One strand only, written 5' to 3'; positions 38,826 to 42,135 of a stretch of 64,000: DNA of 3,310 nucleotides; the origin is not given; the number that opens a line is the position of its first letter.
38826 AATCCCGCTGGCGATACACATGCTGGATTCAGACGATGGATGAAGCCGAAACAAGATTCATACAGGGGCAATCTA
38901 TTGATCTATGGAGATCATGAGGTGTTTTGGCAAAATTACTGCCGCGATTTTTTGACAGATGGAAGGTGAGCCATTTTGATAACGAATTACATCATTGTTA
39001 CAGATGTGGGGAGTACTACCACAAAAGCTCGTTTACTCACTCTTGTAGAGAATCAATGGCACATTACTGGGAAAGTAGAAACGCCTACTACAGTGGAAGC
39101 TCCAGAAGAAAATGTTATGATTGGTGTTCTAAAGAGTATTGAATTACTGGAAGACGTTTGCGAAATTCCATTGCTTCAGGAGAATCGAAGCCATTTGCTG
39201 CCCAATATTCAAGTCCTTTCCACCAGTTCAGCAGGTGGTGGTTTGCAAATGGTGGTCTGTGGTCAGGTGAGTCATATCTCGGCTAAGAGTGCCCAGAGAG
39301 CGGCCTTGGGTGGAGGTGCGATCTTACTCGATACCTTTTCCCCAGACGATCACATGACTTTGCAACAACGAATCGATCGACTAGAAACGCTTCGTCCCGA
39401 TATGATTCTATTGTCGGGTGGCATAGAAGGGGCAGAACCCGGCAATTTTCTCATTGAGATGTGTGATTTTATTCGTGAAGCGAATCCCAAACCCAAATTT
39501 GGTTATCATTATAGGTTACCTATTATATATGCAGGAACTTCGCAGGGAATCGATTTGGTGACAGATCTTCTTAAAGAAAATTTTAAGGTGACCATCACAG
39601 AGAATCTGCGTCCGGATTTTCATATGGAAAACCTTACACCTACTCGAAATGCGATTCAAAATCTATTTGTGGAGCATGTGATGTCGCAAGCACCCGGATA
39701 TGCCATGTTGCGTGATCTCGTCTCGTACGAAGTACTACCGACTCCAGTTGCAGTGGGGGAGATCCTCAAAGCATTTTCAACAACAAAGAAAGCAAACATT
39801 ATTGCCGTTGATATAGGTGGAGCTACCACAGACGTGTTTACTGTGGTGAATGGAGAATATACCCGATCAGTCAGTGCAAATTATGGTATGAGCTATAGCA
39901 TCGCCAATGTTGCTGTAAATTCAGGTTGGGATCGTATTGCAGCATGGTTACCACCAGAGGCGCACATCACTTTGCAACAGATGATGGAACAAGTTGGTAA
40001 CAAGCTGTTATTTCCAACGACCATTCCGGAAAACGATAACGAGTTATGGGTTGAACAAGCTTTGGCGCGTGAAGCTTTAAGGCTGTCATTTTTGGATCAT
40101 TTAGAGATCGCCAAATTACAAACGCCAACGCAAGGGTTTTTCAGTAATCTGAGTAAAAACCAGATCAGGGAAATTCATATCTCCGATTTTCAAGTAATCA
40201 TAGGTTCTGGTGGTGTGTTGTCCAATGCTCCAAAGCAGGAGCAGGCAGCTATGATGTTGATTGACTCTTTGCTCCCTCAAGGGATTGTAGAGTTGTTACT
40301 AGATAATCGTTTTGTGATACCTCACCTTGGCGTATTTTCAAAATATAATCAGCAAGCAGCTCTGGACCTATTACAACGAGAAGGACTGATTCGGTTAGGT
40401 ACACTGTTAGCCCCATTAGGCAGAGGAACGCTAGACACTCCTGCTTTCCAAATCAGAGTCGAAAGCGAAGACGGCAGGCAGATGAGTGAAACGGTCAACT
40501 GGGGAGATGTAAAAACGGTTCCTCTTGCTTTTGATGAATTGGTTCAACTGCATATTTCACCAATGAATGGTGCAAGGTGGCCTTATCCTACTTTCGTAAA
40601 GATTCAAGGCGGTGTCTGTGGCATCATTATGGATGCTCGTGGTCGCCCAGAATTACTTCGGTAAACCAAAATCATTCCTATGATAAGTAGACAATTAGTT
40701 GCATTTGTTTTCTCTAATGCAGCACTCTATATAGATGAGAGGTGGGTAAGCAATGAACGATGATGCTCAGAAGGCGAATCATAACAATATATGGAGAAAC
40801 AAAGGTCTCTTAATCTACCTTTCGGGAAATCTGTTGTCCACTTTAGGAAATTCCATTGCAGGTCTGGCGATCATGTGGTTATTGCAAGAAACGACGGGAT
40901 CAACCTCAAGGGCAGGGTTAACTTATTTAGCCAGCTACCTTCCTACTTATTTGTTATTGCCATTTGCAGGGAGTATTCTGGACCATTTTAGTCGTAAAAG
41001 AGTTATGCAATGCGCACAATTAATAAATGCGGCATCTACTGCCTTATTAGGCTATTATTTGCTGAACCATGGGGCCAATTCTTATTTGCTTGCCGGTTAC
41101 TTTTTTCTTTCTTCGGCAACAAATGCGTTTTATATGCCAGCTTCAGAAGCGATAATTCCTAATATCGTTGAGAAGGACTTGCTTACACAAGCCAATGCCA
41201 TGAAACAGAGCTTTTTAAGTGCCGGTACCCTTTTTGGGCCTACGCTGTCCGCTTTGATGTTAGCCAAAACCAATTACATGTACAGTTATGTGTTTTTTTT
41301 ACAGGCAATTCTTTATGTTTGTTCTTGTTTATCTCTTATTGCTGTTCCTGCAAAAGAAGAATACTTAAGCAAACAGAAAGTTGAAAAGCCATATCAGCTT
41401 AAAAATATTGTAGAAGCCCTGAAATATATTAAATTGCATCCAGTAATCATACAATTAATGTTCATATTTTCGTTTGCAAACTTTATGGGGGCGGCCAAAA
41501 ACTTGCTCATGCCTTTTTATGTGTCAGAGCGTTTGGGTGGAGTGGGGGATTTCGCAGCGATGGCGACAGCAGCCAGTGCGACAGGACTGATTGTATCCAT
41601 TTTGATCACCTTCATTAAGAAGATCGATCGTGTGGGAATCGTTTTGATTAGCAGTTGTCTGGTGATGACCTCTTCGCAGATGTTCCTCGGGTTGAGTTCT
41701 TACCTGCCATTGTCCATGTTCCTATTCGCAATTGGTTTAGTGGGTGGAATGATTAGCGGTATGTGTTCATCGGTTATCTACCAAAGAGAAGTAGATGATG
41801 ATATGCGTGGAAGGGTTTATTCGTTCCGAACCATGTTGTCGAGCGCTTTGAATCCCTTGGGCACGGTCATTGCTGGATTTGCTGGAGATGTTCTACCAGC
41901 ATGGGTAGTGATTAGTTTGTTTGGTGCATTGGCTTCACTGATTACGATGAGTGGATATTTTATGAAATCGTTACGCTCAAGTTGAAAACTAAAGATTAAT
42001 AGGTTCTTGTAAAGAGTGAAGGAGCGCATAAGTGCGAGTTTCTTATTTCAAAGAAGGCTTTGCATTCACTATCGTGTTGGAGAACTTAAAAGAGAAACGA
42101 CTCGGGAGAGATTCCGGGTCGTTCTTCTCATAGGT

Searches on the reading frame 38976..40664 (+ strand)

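Call 8: search_protein_families(library=pfam, proteins=[window:38976-40664:+])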
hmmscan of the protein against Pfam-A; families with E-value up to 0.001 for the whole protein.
window:38976-40664:+ (562 aa): 2 families
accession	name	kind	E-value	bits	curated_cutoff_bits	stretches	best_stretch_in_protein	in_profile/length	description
PF13941.12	MutL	-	6e-98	329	27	1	6-468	1-448/450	MutL protein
PF01968.24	Hydantoinase_A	-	1.4e-06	28.2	22.9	1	267-302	73-108/291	Hydantoinase/oxoprolinase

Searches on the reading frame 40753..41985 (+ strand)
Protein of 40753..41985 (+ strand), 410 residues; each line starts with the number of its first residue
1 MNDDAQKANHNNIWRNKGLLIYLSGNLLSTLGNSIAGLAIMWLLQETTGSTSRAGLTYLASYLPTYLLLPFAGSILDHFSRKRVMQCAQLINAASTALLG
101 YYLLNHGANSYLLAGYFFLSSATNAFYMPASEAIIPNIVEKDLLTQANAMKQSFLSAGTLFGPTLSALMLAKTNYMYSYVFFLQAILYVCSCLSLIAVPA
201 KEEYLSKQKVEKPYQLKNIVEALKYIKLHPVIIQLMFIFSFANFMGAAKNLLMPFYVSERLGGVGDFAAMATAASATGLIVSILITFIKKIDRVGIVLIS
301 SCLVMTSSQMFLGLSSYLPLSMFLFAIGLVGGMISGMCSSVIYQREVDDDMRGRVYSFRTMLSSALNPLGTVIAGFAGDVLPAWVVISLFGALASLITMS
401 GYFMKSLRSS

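Call 8: search_protein_families(library=pfam, proteins=[window:40753-41985:+])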
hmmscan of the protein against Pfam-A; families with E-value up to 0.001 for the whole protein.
window:40753-41985:+ (410 aa): 3 families
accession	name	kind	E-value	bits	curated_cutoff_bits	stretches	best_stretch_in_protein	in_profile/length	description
PF07690.21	MFS_1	-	1.4e-35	123.3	33.4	1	24-367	3-343/347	Major Facilitator Superfamily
PF05977.19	MFS_3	-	6.9e-17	61.5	27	1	25-358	18-347/524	Transmembrane secretion effector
PF13347.12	MFS_2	-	4.6e-12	45.7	27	2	162-375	159-378/427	MFS/sugar transport protein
